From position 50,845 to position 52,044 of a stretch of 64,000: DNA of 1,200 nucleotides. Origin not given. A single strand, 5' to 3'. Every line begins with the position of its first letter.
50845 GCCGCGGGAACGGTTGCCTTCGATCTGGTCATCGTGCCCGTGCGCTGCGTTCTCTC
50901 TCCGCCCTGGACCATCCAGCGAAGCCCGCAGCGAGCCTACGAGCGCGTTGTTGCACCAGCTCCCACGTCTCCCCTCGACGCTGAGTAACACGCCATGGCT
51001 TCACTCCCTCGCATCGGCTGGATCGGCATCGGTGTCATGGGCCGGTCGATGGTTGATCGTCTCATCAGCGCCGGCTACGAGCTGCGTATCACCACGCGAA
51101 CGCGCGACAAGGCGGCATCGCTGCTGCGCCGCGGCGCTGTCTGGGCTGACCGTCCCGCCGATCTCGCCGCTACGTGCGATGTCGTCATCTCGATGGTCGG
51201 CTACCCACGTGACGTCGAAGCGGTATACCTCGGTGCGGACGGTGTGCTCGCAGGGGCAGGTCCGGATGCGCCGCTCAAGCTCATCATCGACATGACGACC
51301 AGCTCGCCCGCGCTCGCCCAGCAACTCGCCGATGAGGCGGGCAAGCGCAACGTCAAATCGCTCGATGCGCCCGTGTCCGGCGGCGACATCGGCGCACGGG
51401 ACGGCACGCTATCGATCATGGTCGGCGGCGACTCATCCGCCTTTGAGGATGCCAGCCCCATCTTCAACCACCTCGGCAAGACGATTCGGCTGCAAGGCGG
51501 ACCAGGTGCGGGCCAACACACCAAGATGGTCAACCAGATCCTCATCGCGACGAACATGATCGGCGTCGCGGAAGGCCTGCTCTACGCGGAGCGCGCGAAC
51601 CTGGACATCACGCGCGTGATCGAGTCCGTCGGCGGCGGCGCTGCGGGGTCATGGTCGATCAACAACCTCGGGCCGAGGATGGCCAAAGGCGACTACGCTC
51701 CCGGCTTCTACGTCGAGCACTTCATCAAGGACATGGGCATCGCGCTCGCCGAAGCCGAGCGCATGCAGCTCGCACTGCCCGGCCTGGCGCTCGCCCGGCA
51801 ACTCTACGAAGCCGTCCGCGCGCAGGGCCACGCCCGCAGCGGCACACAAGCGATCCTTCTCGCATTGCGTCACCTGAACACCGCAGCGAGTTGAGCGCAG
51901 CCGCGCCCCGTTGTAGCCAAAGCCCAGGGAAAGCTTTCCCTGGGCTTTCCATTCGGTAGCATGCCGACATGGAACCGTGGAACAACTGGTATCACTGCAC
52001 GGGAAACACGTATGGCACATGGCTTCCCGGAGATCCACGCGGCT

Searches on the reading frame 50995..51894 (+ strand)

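Call 37: search_protein_families(library=pfam, max_evalue=0.00001, proteins=[window:50995-51894:+])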
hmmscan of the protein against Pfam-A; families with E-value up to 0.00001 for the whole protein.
window:50995-51894:+ (299 aa): 3 families
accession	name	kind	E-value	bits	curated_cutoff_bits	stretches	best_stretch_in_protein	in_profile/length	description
PF03446.21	NAD_binding_2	-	1.9e-49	168.2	21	1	6-166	1-158/161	NAD binding domain of 6-phosphogluconate dehydrogenase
PF14833.11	NAD_binding_11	-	4.6e-37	127.4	30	1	171-288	1-119/122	NAD-binding of NADP-dependent 3-hydroxyisobutyrate dehydrogenase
PF03807.23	F420_oxidored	-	6.1e-08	33.6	21.6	1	6-69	1-68/94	NADP oxidoreductase coenzyme F420-dependent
